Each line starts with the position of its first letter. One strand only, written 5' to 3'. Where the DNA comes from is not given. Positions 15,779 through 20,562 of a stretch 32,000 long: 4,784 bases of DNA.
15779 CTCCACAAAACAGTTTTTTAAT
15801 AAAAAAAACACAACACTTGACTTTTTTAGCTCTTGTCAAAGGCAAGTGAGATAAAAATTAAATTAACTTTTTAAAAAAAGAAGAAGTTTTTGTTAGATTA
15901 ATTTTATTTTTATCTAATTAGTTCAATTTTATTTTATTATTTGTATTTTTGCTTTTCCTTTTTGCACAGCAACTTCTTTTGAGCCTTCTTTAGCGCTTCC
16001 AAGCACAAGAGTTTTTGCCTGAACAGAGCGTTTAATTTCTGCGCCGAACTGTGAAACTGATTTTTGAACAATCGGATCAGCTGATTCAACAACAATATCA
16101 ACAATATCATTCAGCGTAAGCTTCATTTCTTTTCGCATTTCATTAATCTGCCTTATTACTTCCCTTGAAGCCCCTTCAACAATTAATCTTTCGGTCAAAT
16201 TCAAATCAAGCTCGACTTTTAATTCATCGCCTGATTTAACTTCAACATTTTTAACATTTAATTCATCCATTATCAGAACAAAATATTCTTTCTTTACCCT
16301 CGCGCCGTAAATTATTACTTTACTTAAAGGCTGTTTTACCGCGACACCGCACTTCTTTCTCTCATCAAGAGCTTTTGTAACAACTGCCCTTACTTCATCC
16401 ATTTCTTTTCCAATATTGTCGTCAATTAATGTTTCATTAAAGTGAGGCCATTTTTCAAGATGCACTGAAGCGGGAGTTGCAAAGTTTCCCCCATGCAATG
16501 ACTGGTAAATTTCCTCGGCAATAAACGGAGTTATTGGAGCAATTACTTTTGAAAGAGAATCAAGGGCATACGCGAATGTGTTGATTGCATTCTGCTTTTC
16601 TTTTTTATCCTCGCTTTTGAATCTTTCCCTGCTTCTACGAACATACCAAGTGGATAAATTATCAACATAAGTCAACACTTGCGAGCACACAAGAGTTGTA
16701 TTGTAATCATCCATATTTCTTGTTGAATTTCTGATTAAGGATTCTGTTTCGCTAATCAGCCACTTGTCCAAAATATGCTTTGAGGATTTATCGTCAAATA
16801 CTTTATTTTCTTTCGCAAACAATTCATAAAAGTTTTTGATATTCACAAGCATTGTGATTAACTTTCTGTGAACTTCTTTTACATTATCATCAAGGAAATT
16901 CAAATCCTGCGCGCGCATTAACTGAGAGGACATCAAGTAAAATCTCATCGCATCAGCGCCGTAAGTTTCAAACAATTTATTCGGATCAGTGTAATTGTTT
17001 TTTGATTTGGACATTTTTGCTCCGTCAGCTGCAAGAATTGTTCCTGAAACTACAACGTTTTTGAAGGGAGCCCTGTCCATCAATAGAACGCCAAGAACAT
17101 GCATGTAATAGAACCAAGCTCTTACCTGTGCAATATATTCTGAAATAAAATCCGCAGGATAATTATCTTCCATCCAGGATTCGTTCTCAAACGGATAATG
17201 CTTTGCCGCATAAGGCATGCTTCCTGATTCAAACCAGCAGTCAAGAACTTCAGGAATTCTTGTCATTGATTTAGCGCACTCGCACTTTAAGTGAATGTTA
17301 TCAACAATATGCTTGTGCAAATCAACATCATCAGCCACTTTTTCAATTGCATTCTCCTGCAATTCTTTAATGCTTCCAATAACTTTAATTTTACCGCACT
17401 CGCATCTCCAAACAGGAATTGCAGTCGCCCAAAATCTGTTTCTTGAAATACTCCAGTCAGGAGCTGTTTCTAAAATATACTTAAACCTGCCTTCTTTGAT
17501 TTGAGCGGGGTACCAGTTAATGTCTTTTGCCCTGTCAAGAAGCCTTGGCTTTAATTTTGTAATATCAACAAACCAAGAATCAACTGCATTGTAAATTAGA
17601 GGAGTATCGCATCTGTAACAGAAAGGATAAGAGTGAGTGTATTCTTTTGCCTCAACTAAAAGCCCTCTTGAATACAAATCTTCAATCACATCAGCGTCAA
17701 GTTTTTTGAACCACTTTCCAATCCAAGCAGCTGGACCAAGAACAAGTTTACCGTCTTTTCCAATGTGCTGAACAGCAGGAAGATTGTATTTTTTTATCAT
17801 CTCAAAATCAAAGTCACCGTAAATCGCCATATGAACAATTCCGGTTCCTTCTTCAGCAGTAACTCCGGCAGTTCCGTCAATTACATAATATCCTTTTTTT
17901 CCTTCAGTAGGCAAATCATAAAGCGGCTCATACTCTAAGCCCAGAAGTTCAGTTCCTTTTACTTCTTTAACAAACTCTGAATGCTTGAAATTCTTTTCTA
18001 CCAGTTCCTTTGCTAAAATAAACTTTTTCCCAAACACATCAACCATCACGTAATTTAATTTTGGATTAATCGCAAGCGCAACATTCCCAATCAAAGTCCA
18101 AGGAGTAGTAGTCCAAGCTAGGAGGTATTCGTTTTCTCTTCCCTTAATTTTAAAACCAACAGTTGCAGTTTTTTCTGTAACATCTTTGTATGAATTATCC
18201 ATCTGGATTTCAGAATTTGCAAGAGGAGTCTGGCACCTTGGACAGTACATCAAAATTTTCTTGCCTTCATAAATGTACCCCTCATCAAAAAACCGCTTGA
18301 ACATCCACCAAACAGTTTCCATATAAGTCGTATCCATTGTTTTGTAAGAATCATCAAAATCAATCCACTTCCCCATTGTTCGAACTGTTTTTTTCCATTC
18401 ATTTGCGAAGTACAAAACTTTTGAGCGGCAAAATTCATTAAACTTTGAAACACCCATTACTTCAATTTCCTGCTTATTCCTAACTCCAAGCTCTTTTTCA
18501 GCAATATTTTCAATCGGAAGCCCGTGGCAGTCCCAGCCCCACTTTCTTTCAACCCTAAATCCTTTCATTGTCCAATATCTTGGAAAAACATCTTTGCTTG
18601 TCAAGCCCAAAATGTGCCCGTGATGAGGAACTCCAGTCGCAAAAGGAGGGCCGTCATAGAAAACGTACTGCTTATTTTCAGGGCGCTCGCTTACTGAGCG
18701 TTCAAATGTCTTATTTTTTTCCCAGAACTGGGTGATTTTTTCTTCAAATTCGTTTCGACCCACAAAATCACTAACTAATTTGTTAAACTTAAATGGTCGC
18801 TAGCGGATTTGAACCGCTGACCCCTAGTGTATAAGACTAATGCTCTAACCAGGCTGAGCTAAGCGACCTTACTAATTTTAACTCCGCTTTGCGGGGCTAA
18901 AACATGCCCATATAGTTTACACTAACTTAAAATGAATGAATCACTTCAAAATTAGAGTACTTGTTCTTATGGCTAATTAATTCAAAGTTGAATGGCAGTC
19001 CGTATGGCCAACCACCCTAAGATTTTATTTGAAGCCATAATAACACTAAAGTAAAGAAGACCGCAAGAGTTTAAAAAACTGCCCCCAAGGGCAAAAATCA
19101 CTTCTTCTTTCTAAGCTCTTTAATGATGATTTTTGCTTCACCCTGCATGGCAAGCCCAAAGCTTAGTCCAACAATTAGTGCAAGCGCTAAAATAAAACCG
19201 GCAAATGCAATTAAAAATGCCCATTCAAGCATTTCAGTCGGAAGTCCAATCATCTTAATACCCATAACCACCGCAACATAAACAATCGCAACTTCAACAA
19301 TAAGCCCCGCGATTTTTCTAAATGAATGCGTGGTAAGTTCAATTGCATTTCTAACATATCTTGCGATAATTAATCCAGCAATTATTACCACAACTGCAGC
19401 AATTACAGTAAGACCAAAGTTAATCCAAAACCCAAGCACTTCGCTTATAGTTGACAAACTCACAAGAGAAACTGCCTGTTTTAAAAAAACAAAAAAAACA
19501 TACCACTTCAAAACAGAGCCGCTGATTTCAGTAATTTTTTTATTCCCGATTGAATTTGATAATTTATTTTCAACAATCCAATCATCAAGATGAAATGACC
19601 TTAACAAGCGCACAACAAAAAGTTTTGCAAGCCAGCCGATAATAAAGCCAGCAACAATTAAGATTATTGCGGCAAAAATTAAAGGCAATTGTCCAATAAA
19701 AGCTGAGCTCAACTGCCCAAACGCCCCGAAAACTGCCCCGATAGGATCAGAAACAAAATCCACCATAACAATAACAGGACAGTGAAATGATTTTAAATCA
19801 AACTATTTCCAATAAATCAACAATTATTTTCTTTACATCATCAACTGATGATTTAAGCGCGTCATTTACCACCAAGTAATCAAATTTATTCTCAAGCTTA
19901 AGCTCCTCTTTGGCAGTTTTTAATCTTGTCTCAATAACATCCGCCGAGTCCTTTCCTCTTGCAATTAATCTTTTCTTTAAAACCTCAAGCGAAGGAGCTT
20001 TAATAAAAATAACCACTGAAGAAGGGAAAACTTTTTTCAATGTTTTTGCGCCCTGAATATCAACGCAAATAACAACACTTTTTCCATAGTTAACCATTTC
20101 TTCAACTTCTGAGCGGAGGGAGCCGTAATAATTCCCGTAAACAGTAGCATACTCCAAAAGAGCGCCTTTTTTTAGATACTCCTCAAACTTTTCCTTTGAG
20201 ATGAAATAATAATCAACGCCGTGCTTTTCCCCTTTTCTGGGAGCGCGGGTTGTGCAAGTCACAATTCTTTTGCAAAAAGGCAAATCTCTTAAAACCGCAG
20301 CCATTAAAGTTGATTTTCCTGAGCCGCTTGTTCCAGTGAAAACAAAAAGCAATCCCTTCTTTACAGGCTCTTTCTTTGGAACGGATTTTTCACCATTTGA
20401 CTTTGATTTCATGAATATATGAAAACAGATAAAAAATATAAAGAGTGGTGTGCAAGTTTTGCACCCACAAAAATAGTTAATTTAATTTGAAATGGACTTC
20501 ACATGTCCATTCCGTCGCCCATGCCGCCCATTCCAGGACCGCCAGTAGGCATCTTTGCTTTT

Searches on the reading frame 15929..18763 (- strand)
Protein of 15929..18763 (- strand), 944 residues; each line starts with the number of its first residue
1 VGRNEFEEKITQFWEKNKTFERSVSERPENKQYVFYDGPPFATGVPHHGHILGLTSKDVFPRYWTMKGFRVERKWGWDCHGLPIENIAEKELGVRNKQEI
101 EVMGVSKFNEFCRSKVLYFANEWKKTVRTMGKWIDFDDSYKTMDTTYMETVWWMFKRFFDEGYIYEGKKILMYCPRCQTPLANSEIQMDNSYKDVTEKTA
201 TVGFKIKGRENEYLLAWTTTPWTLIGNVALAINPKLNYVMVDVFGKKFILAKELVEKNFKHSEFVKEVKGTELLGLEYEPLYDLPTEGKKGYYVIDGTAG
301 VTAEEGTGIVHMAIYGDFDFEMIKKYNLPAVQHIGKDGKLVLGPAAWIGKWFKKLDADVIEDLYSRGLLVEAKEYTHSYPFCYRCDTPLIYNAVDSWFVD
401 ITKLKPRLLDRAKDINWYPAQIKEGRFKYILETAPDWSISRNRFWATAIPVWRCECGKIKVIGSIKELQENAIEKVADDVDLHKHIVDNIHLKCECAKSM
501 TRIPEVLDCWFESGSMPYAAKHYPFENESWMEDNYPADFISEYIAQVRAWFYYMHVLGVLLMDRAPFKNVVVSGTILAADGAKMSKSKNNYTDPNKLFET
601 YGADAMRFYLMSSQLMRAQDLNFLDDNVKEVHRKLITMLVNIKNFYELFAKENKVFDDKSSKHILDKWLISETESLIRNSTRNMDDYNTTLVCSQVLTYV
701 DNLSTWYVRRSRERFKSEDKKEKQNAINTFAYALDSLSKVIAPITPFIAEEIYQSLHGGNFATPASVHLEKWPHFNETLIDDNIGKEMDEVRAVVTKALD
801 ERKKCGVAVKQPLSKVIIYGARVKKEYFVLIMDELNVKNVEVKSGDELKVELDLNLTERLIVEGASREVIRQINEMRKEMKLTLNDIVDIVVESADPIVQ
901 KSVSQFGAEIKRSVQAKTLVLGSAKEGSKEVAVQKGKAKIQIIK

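Call 31: search_protein_families(library=pfam, proteins=[window:15929-18763:-], max_evalue=0.001)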
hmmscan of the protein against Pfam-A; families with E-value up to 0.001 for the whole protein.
window:15929-18763:- (944 aa): 5 families
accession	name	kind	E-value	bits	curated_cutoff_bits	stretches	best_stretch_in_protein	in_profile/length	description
PF00133.28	tRNA-synt_1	-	2.3e-130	435.5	22.7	1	10-620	2-412/414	tRNA synthetases class I (I, L, M and V)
PF08264.19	Anticodon_1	-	1.4e-29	103.3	25.1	1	666-816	1-147/148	Anticodon-binding domain of tRNA ligase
PF09334.17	tRNA-synt_1g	-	1e-24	87.5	20.1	2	40-189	8-138/391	tRNA synthetases class I (M)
PF19302.4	DUF5915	-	1.1e-15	58.1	27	1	782-942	36-192/195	Domain of unknown function (DUF5915)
PF01406.26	tRNA-synt_1e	-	0.00094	19.1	27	0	573-631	243-299/301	tRNA synthetases class I (C) catalytic domain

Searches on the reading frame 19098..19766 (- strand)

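Call 31: search_protein_families(library=pfam, proteins=[window:19098-19766:-], max_evalue=0.001)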
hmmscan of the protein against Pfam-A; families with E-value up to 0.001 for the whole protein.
window:19098-19766:- (222 aa): 1 family
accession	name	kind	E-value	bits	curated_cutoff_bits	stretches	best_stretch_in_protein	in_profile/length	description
PF05552.17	MS_channel_1st_1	-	5.9e-08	32.9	22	1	21-62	8-49/50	Mechanosensitive ion channel, conserved TM helix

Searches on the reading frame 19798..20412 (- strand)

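Call 31: search_protein_families(library=pfam, proteins=[window:19798-20412:-], max_evalue=0.001)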
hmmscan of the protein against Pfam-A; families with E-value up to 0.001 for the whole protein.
window:19798-20412:- (204 aa): 3 families
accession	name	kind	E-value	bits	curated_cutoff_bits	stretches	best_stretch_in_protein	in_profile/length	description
PF00625.27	Guanylate_kin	-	6.8e-46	156.7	25.2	1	23-198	5-180/182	Guanylate kinase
PF13671.12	AAA_33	-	3.7e-06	27.7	27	1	22-171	1-140/143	AAA domain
PF13555.12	AAA_29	-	0.00021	21.4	27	1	19-40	22-42/61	P-loop containing region of AAA domain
